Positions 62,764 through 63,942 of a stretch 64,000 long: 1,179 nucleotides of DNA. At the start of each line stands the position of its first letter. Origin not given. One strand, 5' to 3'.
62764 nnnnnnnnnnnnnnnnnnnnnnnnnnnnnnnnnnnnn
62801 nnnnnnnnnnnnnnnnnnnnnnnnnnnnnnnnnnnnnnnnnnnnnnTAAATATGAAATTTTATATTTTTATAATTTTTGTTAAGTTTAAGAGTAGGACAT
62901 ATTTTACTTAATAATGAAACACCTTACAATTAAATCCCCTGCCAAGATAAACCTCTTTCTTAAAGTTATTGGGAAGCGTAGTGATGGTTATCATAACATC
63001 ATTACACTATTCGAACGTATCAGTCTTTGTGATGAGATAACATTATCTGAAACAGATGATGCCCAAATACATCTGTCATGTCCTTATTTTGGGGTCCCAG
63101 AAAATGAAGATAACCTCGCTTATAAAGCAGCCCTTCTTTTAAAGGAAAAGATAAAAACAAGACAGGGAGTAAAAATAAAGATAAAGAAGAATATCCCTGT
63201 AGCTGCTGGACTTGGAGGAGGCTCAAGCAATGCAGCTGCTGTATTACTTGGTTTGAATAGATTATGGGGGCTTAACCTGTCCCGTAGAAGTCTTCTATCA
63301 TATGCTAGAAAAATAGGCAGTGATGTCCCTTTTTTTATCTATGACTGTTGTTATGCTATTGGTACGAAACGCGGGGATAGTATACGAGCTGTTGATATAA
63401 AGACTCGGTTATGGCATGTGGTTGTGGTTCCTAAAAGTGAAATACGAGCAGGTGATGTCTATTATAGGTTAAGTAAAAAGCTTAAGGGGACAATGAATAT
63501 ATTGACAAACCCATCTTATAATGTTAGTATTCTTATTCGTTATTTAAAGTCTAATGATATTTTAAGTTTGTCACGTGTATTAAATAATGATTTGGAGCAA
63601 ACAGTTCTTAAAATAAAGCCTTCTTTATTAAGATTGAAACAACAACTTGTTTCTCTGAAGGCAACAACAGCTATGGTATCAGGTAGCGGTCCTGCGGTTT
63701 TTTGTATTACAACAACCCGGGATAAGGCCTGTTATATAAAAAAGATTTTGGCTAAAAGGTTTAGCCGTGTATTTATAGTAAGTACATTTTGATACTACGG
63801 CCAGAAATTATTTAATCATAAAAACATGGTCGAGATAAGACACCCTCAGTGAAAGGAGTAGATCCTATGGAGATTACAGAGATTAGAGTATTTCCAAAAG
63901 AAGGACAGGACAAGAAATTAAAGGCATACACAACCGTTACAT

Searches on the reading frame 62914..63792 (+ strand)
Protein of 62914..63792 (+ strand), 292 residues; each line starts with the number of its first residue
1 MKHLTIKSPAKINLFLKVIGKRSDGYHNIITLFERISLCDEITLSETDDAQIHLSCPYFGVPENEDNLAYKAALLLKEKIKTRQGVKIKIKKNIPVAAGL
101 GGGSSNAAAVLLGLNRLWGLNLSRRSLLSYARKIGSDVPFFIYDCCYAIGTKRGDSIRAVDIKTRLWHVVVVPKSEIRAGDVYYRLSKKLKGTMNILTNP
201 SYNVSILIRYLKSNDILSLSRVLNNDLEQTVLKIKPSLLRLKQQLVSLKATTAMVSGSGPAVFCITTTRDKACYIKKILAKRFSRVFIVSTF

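Call 33: find_encoding_contigs(protein=window:62914-63792:+, flank=10000, max_places=10)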
Protein window:62914-63792:+ (292 aa): 3 contigs read that carry it; 2 places shown.
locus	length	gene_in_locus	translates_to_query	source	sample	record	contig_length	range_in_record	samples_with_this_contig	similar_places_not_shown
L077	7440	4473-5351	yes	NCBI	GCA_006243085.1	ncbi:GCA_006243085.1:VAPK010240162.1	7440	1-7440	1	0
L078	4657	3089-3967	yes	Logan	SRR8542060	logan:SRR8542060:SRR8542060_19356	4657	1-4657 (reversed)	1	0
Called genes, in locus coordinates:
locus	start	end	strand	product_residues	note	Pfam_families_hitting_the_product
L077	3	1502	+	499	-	?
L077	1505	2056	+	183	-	-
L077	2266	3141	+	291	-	PF01634:HisG, PF09084:NMT1, PF08029:HisG_C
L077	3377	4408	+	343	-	PF25062:ARM_TT21_N, PF12895:ANAPC3, PF00515:TPR_1, PF07719:TPR_2, PF13432:TPR_16, PF13414:TPR_11, PF14559:TPR_19, PF21033:RMD1-3, +32 more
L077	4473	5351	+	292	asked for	PF22700:MVD-like_N (faint), PF00288:GHMP_kinases_N, PF08544:GHMP_kinases_C (weak)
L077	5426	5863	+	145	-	PF04026:SpoVG, PF12773:DZR (weak), PF13240:Zn_Ribbon_1 (weak)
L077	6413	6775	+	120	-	-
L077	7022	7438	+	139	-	?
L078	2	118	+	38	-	?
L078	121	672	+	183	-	-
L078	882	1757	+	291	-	PF01634:HisG, PF09084:NMT1, PF08029:HisG_C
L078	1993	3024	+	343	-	PF25062:ARM_TT21_N, PF12895:ANAPC3, PF00515:TPR_1, PF07719:TPR_2, PF13432:TPR_16, PF13414:TPR_11, PF14559:TPR_19, PF21033:RMD1-3, +32 more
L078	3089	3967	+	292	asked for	PF22700:MVD-like_N (faint), PF00288:GHMP_kinases_N, PF08544:GHMP_kinases_C (weak)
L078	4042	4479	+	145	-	PF04026:SpoVG, PF12773:DZR (weak), PF13240:Zn_Ribbon_1 (weak)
